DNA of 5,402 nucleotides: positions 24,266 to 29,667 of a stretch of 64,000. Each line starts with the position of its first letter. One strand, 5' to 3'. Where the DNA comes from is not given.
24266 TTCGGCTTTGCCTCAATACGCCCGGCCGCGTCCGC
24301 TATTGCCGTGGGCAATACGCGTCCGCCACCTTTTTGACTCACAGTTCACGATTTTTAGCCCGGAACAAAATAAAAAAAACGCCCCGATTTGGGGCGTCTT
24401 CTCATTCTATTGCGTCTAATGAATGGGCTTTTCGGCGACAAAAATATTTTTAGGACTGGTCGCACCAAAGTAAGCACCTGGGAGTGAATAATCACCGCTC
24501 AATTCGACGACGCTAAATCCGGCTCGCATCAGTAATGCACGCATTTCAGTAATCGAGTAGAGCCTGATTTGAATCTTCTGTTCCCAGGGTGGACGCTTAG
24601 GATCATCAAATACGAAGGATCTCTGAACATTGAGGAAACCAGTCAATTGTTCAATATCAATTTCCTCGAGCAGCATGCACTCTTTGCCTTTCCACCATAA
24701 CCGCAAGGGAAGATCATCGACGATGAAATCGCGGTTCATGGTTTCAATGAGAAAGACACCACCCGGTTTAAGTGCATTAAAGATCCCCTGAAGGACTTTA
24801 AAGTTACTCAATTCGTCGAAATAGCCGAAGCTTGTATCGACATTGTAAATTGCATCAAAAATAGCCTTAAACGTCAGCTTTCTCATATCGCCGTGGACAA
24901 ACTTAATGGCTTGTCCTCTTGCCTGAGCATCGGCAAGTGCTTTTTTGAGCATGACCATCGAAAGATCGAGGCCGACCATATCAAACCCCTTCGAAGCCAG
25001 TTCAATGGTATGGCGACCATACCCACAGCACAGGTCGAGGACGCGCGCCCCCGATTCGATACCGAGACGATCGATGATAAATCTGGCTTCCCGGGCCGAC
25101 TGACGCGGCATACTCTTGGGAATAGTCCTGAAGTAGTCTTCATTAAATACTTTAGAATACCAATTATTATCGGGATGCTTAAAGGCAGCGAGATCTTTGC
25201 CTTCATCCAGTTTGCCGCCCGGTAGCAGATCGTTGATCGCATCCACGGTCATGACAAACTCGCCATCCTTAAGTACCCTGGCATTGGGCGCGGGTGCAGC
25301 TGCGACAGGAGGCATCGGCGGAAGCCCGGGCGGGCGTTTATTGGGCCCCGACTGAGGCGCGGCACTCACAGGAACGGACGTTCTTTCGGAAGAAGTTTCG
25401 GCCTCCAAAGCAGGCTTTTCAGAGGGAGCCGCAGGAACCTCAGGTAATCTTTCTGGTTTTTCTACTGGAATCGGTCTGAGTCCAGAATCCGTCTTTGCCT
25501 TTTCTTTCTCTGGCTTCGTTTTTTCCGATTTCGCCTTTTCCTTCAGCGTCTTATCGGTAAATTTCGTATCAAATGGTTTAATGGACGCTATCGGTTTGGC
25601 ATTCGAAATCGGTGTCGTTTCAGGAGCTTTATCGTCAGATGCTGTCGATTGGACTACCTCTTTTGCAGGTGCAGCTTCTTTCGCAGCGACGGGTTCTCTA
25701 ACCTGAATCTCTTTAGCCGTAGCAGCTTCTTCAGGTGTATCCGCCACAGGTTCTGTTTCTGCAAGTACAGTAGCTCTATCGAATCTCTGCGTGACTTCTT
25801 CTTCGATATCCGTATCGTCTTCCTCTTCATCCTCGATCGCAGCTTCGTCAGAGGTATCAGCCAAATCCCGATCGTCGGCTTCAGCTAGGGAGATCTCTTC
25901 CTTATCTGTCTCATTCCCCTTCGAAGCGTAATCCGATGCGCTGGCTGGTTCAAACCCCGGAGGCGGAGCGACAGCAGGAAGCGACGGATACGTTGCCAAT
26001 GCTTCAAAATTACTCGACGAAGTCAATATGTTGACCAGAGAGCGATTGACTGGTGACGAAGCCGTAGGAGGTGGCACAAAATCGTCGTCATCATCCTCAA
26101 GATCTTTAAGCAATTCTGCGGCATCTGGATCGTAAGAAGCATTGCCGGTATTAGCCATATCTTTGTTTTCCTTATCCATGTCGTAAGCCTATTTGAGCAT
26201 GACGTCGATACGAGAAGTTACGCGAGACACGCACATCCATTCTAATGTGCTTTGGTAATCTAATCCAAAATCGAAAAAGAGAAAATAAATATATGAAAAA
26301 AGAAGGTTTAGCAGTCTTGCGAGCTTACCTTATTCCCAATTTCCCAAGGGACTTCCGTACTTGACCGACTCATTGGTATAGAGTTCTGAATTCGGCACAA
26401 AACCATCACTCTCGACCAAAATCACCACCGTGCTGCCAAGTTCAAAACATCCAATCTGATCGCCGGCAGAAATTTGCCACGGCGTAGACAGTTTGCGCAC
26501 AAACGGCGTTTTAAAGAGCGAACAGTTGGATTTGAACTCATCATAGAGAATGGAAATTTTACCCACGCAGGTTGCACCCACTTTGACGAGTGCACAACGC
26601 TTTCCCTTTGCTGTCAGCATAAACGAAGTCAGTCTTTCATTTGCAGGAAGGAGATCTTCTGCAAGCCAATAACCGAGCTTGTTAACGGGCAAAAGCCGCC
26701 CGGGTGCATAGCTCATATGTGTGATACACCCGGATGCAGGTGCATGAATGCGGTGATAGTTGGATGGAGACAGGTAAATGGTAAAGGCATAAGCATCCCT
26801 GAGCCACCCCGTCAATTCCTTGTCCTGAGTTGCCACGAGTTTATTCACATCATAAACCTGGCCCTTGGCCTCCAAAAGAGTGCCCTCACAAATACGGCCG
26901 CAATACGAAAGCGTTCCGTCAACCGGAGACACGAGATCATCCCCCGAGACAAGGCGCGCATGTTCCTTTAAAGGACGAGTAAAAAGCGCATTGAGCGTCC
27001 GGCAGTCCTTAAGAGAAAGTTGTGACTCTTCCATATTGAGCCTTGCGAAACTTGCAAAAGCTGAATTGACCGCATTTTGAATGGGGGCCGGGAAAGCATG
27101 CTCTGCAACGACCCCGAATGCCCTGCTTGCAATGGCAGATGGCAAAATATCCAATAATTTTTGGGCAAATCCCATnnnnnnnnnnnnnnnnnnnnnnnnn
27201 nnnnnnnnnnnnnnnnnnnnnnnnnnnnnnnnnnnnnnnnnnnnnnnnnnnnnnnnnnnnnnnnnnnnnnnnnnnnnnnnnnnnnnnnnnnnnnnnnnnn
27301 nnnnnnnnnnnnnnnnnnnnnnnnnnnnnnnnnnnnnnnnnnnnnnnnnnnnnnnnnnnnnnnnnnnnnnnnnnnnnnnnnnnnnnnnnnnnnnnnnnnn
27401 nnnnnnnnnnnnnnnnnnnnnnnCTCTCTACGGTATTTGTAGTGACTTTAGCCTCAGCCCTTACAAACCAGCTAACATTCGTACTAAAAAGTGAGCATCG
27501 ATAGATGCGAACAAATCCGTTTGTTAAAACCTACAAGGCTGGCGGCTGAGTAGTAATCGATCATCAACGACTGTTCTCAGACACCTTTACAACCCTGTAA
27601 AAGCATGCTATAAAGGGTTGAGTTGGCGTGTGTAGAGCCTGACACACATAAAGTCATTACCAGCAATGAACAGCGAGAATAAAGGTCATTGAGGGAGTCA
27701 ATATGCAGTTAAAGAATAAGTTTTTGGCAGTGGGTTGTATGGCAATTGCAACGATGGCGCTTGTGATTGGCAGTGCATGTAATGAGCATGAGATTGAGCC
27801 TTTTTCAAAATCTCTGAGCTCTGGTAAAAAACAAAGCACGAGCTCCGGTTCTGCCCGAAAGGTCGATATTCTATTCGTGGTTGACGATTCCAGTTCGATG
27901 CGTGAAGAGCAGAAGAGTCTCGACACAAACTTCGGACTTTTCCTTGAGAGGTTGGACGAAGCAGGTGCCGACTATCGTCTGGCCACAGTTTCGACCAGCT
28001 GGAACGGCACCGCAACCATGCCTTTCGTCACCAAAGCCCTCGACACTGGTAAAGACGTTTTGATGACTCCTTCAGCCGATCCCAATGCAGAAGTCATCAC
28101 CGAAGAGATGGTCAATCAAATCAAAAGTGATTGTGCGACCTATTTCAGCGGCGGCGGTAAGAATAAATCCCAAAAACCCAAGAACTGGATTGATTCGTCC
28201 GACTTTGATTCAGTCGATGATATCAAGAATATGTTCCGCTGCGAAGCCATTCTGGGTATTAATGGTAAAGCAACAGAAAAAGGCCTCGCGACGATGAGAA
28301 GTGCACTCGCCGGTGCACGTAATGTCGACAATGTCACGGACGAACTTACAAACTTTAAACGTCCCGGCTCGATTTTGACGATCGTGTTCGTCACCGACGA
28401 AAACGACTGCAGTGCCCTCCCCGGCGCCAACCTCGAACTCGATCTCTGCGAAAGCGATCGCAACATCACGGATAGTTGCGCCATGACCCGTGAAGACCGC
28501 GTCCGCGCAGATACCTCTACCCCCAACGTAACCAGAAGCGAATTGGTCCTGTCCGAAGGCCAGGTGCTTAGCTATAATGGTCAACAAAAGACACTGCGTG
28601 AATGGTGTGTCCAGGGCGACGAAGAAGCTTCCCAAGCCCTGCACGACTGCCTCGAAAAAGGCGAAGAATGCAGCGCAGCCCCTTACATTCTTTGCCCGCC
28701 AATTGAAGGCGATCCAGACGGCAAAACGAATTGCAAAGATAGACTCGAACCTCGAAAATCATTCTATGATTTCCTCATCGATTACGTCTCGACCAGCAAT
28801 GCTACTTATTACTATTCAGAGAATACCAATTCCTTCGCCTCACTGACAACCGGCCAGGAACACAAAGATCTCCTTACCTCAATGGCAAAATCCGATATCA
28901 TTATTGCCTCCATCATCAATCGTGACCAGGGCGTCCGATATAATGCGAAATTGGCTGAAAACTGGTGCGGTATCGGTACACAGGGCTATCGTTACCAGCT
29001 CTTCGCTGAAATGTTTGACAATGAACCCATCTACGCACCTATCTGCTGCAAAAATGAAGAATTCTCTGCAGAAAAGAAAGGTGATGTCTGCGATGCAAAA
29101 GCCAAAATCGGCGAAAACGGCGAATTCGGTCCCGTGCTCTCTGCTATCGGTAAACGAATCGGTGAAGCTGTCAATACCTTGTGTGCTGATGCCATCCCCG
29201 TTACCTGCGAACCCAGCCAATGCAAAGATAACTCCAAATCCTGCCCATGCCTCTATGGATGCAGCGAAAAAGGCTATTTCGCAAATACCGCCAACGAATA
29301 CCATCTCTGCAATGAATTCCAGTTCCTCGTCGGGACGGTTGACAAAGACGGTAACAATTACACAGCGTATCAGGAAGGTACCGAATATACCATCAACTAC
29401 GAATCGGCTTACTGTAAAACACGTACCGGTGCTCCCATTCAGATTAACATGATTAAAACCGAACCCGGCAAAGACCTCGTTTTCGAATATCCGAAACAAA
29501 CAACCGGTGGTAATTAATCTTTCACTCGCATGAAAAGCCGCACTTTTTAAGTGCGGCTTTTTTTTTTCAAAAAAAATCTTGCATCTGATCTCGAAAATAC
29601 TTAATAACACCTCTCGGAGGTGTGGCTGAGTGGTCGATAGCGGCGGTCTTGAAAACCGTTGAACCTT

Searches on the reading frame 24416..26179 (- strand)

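Call 7: search_protein_families(library=pfam, proteins=[window:24416-26179:-])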
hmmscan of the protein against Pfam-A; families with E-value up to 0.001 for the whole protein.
window:24416-26179:- (587 aa): 7 families
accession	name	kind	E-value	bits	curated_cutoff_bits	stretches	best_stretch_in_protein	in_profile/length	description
PF13649.12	Methyltransf_25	-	5e-19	69.2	27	1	380-474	1-97/97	Methyltransferase domain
PF13489.12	Methyltransf_23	-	4.2e-15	56.3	27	1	362-559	6-163/164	Methyltransferase domain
PF13847.12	Methyltransf_31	-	5.1e-15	55.9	27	1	374-486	1-114/145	Methyltransferase domain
PF01209.24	Ubie_methyltran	-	3.7e-13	49.8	20.1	1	366-483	37-157/233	ubiE/COQ5 methyltransferase family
PF08241.18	Methyltransf_11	-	4.5e-13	50.1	21.2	1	381-478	1-95/95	Methyltransferase domain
PF08242.18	Methyltransf_12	-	4.4e-07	31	30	1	381-476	1-98/98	Methyltransferase domain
PF02353.26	CMAS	-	9.7e-07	28.8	27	1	360-482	46-168/273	Mycolic acid cyclopropane synthetase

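Call 44: search_protein_families(library=padloc, proteins=[window:24416-26179:-], max_evalue=0.001)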
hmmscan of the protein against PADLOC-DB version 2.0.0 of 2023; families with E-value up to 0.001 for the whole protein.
window:24416-26179:- (587 aa): 2 families
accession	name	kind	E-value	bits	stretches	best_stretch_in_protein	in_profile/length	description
PDLC04134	mad2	-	4.3e-21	73.3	1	362-584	277-445/492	mads_2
PDLC03364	MTase_II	-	5.5e-05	20.3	1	365-409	47-91/380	Type II methyltransferase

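Call 45: search_protein_families(library=ncbifam, proteins=[window:24416-26179:-], max_evalue=0.001)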
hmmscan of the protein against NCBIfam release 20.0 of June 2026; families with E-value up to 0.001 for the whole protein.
window:24416-26179:- (587 aa): 36 families (the best 25 are shown)
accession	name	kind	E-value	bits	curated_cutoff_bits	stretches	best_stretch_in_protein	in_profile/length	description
NF041820.1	daptide_MTase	equivalog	1.6e-18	67.1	175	1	363-558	24-225/243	daptide-type RiPP biosynthesis methyltransferase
NF051855.1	GlySarMtaseBact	equivalog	3.4e-18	66.2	350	1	360-489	37-169/259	glycine/sarcosine N-methyltransferase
TIGR02021.1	BchM-ChlM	equivalog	1.1e-11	44.6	158.9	1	361-453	37-131/218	magnesium protoporphyrin IX methyltransferase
NF043040.1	corrin_prot_MT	hypoth_equivalog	1.2e-11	44.5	180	1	374-478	39-147/216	corrinoid protein-associated methyltransferase CpaM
NF001241.0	PRK00216.1-2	equivalog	1.4e-10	41.2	327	1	368-479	43-148/231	demethylmenaquinone methyltransferase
TIGR01934.1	MenG_MenH_UbiE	subfamily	1.4e-10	40.9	158.35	1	368-478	31-141/223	ubiquinone/menaquinone biosynthesis methyltransferase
TIGR01983.1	UbiG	equivalog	4.9e-10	39.1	102.95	1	376-486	49-159/228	bifunctional 2-polyprenyl-6-hydroxyphenol methylase/3-demethylubiquinol 3-O-methyltransferase UbiG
NF045667.1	MTase_DVU1556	equivalog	9.7e-10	38.2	155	1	369-557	15-162/213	DVU_1556 family methyltransferase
NF001244.0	PRK00216.1-5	equivalog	1.5e-09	37.5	216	1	369-481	41-156/236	bifunctional demethylmenaquinone methyltransferase/2-methoxy-6-polyprenyl-1,4-benzoquinol methylase UbiE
NF001243.0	PRK00216.1-4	equivalog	1.7e-09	37.4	235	1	369-482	40-156/237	demethylmenaquinone methyltransferase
TIGR02752.1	MenG_heptapren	equivalog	3e-09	36.7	419.85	1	369-481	38-153/231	demethylmenaquinone methyltransferase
NF041537.1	ArsM_AhpD_UU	exception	9.2e-09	34.5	510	1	373-479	73-181/345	arsenite methyltransferase/AhpD domain selenoprotein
TIGR02072.1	BioC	equivalog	4.4e-08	33.2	184.95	1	378-481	36-135/244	malonyl-ACP O-methyltransferase BioC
NF008686.0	PRK11705.1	equivalog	5.4e-08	32.3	400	1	365-483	156-270/383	cyclopropane fatty acyl phospholipid synthase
TIGR00740.1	TIGR00740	equivalog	1.1e-07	31.8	193.3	1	374-511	51-194/239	carboxy-S-adenosyl-L-methionine synthase CmoA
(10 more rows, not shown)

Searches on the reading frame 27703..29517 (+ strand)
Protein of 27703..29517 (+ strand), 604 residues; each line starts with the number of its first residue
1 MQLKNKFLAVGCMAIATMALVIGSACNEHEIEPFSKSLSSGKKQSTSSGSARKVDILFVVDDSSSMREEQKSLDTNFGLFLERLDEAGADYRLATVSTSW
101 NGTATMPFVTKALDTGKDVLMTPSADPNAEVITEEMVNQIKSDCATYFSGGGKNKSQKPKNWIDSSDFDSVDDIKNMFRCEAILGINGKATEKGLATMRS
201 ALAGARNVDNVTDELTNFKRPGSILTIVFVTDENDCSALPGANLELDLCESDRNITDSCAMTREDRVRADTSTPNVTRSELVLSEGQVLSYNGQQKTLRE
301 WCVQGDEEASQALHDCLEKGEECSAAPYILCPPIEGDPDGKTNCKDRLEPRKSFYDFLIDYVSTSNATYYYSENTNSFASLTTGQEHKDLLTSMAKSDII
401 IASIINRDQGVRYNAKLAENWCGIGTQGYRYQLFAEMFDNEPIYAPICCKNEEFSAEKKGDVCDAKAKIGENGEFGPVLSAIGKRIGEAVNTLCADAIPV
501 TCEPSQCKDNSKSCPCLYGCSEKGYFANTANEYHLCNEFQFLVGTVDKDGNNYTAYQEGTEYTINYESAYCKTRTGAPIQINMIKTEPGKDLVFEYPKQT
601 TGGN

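Call 7: search_protein_families(library=pfam, proteins=[window:27703-29517:+])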
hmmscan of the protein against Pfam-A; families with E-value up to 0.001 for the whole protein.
window:27703-29517:+ (604 aa): 0 families

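Call 45: search_protein_families(library=ncbifam, proteins=[window:27703-29517:+], max_evalue=0.001)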
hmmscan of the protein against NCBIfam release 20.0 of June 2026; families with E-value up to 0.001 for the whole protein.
window:27703-29517:+ (604 aa): 2 families
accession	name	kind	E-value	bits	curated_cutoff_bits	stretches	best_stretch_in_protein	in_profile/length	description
NF052240.1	MIDASAdhsBdello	equivalog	4.9e-10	39.1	700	1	44-105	48-108/378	MIDAS family adhesin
NF033765.2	gliding_CglD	equivalog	7.6e-07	27.3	400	1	50-106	641-697/1124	adventurous gliding motility lipoprotein CglD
